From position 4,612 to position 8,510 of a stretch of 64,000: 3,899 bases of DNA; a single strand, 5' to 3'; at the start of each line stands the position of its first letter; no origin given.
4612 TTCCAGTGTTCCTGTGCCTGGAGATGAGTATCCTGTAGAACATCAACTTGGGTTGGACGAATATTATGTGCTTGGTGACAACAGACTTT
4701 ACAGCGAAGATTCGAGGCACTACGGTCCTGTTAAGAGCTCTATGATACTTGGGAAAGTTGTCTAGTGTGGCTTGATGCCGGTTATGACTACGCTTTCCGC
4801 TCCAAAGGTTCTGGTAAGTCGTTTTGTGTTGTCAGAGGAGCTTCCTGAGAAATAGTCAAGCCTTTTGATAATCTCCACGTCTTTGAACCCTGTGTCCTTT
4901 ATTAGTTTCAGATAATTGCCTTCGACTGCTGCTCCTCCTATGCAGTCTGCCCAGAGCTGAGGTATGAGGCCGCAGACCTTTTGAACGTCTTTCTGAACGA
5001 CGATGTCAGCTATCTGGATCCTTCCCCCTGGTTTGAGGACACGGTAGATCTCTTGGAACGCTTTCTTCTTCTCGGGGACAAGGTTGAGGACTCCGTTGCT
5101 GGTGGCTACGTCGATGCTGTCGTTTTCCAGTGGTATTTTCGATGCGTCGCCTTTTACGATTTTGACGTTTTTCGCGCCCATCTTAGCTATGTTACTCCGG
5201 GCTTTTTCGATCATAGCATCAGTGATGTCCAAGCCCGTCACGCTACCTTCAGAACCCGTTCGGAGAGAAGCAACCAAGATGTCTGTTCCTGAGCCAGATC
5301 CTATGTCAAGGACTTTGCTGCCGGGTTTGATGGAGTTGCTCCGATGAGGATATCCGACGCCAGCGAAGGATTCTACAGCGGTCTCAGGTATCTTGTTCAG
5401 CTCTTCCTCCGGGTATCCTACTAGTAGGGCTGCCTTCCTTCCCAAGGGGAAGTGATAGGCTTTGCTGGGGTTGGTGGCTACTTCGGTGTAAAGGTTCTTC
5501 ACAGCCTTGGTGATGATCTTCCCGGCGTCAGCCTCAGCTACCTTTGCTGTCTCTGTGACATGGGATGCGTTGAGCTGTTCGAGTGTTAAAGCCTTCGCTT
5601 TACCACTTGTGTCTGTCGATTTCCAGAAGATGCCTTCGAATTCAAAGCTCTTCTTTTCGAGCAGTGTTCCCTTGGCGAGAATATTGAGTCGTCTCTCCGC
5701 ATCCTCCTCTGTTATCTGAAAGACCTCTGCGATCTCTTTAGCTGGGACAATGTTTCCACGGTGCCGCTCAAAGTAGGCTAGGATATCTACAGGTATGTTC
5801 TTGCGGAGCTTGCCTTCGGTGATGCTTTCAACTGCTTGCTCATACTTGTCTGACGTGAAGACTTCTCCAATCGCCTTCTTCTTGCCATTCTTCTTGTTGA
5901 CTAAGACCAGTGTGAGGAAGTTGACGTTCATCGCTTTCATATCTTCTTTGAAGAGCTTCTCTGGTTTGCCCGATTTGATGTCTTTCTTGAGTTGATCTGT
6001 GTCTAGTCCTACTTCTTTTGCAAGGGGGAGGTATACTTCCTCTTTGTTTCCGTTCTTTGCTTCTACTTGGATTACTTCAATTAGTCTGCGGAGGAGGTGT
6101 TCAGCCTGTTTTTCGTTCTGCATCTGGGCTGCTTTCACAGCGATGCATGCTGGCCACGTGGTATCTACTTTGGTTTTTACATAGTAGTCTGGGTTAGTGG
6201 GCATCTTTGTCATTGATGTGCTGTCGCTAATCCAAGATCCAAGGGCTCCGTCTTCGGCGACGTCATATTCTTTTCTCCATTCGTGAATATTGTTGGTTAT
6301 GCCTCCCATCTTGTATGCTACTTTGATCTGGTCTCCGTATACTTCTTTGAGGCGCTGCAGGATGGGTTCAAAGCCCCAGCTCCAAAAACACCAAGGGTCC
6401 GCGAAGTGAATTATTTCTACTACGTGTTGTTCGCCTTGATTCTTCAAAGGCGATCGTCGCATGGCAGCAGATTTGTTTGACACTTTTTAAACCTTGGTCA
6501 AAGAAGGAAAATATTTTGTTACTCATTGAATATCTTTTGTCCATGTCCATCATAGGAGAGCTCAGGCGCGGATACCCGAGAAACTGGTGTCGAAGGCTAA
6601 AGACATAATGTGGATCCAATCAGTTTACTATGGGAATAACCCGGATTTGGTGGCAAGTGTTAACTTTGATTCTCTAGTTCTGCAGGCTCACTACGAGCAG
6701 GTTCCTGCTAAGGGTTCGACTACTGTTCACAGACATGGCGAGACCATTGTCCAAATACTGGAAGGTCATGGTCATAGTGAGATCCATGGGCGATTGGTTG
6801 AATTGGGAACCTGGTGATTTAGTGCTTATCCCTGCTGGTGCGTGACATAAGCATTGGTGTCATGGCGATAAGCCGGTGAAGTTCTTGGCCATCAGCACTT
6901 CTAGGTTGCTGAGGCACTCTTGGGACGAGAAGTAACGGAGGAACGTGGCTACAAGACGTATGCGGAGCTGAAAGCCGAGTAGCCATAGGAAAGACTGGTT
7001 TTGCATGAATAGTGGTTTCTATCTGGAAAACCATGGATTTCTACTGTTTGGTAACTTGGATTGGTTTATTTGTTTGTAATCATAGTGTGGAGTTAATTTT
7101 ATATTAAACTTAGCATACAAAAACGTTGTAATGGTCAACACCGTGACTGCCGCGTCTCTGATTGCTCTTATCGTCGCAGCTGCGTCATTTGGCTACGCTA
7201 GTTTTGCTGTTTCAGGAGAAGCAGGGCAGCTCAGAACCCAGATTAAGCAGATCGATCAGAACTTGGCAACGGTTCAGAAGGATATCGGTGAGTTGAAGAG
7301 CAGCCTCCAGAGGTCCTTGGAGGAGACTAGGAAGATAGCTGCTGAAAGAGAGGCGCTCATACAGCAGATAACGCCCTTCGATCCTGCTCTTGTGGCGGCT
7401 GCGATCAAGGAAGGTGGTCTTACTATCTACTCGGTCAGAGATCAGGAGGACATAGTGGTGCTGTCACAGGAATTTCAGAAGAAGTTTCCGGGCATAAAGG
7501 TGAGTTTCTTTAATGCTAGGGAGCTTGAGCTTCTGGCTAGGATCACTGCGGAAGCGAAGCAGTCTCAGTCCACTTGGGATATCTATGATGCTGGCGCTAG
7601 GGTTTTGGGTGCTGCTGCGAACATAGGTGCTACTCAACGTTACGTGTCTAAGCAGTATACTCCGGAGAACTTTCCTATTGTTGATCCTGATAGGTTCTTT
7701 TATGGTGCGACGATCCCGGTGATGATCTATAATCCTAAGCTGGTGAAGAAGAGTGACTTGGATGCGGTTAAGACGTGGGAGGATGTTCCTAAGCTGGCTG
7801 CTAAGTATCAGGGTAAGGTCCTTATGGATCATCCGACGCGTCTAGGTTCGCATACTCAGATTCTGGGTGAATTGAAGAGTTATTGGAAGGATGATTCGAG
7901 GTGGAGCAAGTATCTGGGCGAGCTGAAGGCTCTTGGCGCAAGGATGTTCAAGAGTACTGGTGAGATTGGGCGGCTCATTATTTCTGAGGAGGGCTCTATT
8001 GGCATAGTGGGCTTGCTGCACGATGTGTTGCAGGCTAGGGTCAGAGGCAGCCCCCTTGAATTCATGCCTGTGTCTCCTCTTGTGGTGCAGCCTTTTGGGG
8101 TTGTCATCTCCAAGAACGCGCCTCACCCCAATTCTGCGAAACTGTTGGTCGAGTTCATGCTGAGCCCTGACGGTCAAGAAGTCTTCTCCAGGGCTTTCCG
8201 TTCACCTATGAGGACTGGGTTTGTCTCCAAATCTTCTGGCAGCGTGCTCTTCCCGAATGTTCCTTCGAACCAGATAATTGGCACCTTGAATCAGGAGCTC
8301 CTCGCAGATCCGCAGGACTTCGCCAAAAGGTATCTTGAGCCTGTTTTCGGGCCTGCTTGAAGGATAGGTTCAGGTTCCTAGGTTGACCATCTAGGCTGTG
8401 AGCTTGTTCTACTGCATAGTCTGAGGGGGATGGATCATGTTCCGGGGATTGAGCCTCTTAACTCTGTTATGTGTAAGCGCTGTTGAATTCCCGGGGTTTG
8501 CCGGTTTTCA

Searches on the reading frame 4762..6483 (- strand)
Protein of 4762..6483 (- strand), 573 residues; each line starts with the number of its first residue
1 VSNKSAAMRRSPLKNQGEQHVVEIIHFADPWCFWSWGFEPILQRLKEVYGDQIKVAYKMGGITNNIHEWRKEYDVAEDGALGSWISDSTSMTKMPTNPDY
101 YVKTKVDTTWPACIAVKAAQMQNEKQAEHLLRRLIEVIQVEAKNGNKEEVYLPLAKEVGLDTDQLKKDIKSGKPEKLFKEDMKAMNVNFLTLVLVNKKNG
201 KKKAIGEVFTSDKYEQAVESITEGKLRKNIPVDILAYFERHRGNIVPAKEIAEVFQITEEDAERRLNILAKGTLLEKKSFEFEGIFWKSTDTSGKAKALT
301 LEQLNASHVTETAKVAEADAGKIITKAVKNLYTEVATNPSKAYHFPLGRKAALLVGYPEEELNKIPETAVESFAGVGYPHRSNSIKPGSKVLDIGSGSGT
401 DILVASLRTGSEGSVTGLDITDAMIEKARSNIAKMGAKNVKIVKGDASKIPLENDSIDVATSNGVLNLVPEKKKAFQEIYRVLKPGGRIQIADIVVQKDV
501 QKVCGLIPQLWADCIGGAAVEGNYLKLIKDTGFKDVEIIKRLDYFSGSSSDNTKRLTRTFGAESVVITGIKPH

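Call 69: search_protein_families(library=pfam, proteins=[window:4762-6483:-], max_evalue=0.0001)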
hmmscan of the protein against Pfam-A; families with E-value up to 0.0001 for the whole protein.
window:4762-6483:- (573 aa): 14 families
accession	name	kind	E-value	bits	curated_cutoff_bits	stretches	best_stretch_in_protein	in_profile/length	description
PF13847.12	Methyltransf_31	-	1.3e-31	109.7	27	1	385-503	1-125/145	Methyltransferase domain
PF13743.12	Thioredoxin_5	-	5.4e-28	98.4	27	1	27-199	3-167/186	Thioredoxin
PF08241.18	Methyltransf_11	-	1.4e-22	80.6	21.2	1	392-489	1-93/95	Methyltransferase domain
PF13649.12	Methyltransf_25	-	1.6e-22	80.4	27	1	391-487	1-97/97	Methyltransferase domain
PF01209.24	Ubie_methyltran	-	2.1e-19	70.3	20.1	1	383-492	43-152/233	ubiE/COQ5 methyltransferase family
PF08242.18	Methyltransf_12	-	7.5e-15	55.9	30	1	392-489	1-98/98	Methyltransferase domain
PF13489.12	Methyltransf_23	-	4.1e-11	43.3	27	1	385-493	20-118/164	Methyltransferase domain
PF01135.25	PCMT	-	1.4e-09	38.5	20.3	1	385-449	71-135/210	Protein-L-isoaspartate(D-aspartate) O-methyltransferase (PCMT)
PF06325.19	PrmA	-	4.4e-08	33.4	22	1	384-503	158-269/296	Ribosomal protein L11 methyltransferase (PrmA)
PF01323.26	DSBA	-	1.2e-07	32.1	25.6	1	24-184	2-158/191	DSBA-like thioredoxin domain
PF05148.21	Methyltransf_8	-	3.6e-07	30.7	27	1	433-497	99-162/219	Hypothetical methyltransferase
PF02353.26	CMAS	-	3.1e-05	23.9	27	1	384-501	59-174/273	Mycolic acid cyclopropane synthetase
PF07021.18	MetW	-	3.2e-05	24.1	21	1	383-482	9-101/193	Methionine biosynthesis protein MetW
PF02390.23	Methyltransf_4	-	5.5e-05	23.1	24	0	390-449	4-62/173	Putative methyltransferase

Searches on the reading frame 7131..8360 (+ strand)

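Call 45: search_protein_families(library=pfam, proteins=[window:7131-8360:+], max_evalue=0.001)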
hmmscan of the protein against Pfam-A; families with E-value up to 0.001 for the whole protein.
window:7131-8360:+ (409 aa): 4 families
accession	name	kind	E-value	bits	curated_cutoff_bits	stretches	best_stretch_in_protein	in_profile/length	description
PF13416.11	SBP_bac_8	-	3.7e-16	60.2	27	1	113-361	4-262/279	Bacterial extracellular solute-binding protein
PF01547.30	SBP_bac_1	-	8.8e-13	49.3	26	1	111-229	14-144/307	Bacterial extracellular solute-binding protein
PF13343.11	SBP_bac_6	-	1.9e-07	31.2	24.6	1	174-360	43-219/245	Bacterial extracellular solute-binding protein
PF13531.11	SBP_bac_11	-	5.3e-06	26.8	25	1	188-354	73-223/227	Bacterial extracellular solute-binding protein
